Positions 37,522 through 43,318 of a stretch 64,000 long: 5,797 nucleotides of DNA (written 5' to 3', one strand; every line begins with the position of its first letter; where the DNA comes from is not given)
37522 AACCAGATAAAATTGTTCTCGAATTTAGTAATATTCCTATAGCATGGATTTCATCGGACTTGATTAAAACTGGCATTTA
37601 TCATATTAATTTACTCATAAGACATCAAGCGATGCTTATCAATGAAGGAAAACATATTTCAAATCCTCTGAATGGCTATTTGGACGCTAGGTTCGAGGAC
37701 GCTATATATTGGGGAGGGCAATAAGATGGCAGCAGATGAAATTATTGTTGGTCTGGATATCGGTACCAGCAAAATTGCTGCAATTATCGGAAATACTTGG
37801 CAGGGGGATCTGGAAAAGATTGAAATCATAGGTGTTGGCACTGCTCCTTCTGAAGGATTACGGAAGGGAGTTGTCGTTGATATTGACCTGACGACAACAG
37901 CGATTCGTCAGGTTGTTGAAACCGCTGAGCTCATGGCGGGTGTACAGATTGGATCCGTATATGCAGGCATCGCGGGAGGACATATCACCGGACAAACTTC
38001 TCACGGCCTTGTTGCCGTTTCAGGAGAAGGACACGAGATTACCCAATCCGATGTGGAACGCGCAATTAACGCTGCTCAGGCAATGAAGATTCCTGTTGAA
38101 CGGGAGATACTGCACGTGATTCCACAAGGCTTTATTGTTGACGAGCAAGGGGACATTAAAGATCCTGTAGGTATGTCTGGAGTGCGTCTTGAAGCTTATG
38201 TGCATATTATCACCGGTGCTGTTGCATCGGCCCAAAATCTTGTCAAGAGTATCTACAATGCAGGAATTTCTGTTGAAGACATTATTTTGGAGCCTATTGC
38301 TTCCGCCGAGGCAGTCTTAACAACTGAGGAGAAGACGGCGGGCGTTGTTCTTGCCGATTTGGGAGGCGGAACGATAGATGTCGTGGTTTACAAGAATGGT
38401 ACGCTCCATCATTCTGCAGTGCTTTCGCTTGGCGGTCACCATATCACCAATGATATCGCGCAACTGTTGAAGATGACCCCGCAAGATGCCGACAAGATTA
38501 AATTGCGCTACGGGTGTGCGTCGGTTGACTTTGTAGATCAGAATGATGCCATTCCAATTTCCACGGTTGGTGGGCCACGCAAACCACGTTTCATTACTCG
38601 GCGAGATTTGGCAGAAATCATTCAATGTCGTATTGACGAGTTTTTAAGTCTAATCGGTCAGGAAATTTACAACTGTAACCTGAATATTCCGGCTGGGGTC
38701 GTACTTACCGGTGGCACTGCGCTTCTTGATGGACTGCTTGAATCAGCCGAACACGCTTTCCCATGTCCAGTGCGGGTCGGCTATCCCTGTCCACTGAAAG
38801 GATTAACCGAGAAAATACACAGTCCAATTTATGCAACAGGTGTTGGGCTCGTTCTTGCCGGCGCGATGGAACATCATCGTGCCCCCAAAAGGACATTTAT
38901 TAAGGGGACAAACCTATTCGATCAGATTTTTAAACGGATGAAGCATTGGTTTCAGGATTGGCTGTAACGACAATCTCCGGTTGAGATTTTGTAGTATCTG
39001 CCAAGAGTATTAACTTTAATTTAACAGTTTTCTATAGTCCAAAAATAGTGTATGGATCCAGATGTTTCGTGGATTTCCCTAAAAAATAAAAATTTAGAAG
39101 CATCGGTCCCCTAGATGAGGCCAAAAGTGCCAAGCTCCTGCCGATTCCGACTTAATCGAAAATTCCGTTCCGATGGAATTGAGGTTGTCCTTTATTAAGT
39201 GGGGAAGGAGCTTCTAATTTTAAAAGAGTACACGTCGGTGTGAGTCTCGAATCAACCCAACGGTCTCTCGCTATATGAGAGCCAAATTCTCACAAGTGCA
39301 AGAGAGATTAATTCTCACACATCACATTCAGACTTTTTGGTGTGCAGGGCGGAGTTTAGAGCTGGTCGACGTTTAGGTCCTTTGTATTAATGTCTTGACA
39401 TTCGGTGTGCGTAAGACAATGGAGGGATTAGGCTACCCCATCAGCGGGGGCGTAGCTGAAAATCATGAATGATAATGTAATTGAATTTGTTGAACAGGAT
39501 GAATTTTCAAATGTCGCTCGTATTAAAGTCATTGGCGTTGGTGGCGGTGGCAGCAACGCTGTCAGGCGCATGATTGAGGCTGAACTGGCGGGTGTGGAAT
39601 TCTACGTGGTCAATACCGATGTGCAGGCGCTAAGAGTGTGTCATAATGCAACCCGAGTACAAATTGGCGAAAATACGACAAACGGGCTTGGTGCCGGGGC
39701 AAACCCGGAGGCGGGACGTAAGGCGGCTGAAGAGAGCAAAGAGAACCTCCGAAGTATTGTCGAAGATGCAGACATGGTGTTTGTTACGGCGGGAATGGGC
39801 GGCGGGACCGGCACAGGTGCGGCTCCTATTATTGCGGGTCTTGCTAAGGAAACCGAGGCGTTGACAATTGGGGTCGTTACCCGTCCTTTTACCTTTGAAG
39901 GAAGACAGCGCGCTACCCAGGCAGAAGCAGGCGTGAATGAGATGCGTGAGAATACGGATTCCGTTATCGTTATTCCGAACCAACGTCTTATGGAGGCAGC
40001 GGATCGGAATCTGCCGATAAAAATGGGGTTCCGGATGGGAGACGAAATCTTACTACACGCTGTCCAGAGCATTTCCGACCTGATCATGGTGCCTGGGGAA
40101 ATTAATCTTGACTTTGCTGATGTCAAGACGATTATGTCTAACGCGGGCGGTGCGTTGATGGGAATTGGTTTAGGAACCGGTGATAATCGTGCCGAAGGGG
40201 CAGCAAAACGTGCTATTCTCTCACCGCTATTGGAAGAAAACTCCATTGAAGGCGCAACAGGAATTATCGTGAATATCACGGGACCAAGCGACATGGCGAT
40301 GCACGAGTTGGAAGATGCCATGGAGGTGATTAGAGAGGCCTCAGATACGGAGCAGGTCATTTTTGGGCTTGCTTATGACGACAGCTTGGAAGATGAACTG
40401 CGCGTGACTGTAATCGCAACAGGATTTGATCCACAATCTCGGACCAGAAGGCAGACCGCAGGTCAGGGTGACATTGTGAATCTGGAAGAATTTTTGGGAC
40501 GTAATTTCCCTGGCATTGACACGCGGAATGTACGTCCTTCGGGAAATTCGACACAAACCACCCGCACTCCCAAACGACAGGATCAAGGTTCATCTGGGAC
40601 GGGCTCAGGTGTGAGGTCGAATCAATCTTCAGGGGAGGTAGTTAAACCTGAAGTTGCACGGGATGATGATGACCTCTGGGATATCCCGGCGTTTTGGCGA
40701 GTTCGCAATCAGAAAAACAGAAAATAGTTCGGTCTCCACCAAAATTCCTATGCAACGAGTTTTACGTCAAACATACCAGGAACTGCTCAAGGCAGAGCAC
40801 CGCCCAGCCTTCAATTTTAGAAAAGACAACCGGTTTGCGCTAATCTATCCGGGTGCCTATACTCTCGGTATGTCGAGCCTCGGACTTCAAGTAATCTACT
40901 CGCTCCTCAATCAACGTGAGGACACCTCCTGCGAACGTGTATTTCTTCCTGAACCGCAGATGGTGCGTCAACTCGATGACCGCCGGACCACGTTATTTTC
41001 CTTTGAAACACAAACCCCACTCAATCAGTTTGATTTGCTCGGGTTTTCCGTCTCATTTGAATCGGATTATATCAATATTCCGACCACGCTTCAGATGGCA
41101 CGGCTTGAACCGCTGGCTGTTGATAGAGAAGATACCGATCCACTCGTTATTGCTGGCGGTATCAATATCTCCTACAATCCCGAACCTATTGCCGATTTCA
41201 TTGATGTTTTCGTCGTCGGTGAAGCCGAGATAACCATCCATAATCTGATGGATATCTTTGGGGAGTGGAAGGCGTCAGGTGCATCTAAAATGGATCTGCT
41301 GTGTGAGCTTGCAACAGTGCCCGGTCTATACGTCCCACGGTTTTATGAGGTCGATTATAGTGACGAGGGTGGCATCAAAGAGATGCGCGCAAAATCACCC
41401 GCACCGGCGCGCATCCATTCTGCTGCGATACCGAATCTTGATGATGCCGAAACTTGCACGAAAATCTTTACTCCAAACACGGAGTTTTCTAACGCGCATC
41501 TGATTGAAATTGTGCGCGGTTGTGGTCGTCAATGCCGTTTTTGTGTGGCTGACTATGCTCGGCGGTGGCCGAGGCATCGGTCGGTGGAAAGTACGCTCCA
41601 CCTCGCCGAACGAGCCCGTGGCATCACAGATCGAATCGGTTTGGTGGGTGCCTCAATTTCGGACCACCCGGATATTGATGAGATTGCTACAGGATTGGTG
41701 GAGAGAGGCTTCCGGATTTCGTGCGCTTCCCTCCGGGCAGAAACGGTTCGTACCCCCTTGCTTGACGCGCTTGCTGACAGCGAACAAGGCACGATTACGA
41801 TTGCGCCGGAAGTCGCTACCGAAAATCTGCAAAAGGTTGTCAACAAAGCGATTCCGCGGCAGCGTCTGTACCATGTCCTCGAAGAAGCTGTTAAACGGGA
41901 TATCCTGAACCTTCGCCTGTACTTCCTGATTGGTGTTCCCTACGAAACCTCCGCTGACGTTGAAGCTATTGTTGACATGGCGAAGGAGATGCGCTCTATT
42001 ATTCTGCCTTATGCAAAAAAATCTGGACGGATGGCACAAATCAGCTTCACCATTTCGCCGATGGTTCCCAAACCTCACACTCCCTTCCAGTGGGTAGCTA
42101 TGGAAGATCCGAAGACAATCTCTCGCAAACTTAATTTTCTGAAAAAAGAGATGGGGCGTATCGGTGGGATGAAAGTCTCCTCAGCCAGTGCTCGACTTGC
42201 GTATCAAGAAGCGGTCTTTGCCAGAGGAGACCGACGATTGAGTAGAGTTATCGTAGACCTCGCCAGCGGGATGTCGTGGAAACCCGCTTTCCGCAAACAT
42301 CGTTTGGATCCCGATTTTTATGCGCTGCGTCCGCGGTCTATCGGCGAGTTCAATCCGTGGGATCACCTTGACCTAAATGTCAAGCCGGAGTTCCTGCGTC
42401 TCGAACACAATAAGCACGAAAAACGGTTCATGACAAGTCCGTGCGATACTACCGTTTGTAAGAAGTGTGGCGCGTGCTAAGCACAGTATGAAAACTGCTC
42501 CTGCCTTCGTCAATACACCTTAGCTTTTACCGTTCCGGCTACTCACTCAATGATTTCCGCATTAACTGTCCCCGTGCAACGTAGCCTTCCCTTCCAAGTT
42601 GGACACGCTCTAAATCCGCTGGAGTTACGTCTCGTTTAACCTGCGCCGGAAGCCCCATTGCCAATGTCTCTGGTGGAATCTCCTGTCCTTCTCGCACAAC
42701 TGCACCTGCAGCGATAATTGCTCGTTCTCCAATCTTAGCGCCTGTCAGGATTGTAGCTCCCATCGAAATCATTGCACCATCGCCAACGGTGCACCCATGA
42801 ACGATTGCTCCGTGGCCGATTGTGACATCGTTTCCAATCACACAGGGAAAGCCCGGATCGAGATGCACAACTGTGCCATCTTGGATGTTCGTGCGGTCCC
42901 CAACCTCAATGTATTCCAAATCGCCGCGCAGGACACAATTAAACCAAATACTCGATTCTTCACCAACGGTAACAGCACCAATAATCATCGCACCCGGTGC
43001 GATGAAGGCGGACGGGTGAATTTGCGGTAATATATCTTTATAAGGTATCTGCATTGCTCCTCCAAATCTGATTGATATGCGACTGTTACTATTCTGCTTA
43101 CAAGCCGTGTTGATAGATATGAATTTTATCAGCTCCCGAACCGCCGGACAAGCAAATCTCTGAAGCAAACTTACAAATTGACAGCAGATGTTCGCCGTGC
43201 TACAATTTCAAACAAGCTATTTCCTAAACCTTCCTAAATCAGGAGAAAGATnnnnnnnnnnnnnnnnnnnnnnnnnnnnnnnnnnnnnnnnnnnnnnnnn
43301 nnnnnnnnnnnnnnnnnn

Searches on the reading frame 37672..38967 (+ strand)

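Call 11: search_protein_families(library=pfam, proteins=[window:37672-38967:+], max_evalue=0.0001)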
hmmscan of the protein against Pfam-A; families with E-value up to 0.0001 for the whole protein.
window:37672-38967:+ (431 aa): 5 families
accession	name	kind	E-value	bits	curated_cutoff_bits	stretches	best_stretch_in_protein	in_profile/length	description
PF14450.12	FtsA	-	2.7e-40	138.1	31.8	1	226-392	1-127/127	Cell division protein FtsA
PF02491.25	SHS2_FTSA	-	7.2e-32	110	25.4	1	102-181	1-79/79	SHS2 domain inserted in FTSA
PF06723.19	MreB_Mbl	-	1.7e-11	44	27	1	192-370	114-304/327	MreB/Mbl protein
PF11104.14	PilM_2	-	8.6e-07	28.6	27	0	212-278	169-235/340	Type IV pilus assembly protein PilM;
PF06277.17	EutA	-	4.8e-05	22.9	27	1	197-262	119-182/475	Ethanolamine utilisation protein EutA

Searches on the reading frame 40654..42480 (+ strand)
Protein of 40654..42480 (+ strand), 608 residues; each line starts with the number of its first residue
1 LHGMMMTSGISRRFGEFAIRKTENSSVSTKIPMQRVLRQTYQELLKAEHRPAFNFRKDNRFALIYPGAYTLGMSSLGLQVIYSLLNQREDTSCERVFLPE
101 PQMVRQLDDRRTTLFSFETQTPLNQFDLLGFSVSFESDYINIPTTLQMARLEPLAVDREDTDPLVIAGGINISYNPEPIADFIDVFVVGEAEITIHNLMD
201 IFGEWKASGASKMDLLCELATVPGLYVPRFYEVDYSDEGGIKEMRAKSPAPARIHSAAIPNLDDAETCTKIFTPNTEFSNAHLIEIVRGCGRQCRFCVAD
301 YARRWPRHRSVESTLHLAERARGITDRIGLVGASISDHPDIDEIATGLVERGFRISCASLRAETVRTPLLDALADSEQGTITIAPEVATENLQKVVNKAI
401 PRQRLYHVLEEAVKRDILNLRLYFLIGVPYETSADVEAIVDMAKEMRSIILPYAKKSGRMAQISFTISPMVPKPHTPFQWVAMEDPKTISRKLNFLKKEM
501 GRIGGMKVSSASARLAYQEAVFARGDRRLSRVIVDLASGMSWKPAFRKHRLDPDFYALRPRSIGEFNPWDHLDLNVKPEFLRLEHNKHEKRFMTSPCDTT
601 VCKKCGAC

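Call 27: search_protein_families(library=ncbifam, proteins=[window:40654-42480:+], max_evalue=0.001)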
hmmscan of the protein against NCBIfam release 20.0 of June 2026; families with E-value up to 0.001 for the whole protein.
window:40654-42480:+ (608 aa): 8 families
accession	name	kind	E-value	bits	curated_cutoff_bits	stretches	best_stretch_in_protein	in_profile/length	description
TIGR03960.1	rSAM_fuse_unch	hypoth_equivalog_domain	7.2e-129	431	462.3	1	57-607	28-597/605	TIGR03960 family B12-binding radical SAM protein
TIGR04013.1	B12_SAM_MJ_1487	hypoth_equivalog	1e-11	44.3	251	1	277-446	147-333/382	TIGR04013 family B12-binding domain/radical SAM domain-containing protein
TIGR04190.1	B12_SAM_Ta0216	equivalog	3e-08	32.7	500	1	376-472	324-414/554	TIGR04190 family B12-binding domain/radical SAM domain protein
TIGR04014.1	B12_SAM_MJ_0865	equivalog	6.1e-07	28.6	360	1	283-446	162-336/434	methyl-coenzyme M reductase glutamine C-methyltransferase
TIGR04072.2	rSAM_ladder_B12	equivalog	4.6e-06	25.5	360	0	277-449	176-353/443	lipid biosynthesis B12-binding/radical SAM protein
TIGR00089.1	TIGR00089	subfamily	1.7e-05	23.8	251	1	267-447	126-319/429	MiaB/RimO family radical SAM methylthiotransferase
NF050148.1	rSAM_ApyD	equivalog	2.5e-05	22.9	750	1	284-443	202-363/645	RiPP biosynthesis radical SAM protein ApyD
TIGR01579.1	MiaB-like-C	equivalog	7.9e-05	22.1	357.05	1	269-469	128-341/416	tRNA (N(6)-L-threonylcarbamoyladenosine(37)-C(2))-methylthiotransferase MtaB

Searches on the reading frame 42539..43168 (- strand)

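Call 8: search_protein_families(library=pfam, proteins=[window:42539-43168:-], max_evalue=0.01)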
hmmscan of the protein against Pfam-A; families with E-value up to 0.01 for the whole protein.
window:42539-43168:- (209 aa): 3 families
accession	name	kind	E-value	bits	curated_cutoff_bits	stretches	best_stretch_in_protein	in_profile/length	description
PF00132.30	Hexapep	-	4.3e-21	74.1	27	3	125-159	1-35/36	Bacterial transferase hexapeptide (six repeats)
PF25084.1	LbH_EIF2B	-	5.1e-08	33.3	54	1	88-166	23-101/105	EIF2B subunit epsilon LbH domain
PF14602.12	Hexapep_2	-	3.7e-05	23.8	27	1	108-140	1-32/34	Hexapeptide repeat of succinyl-transferase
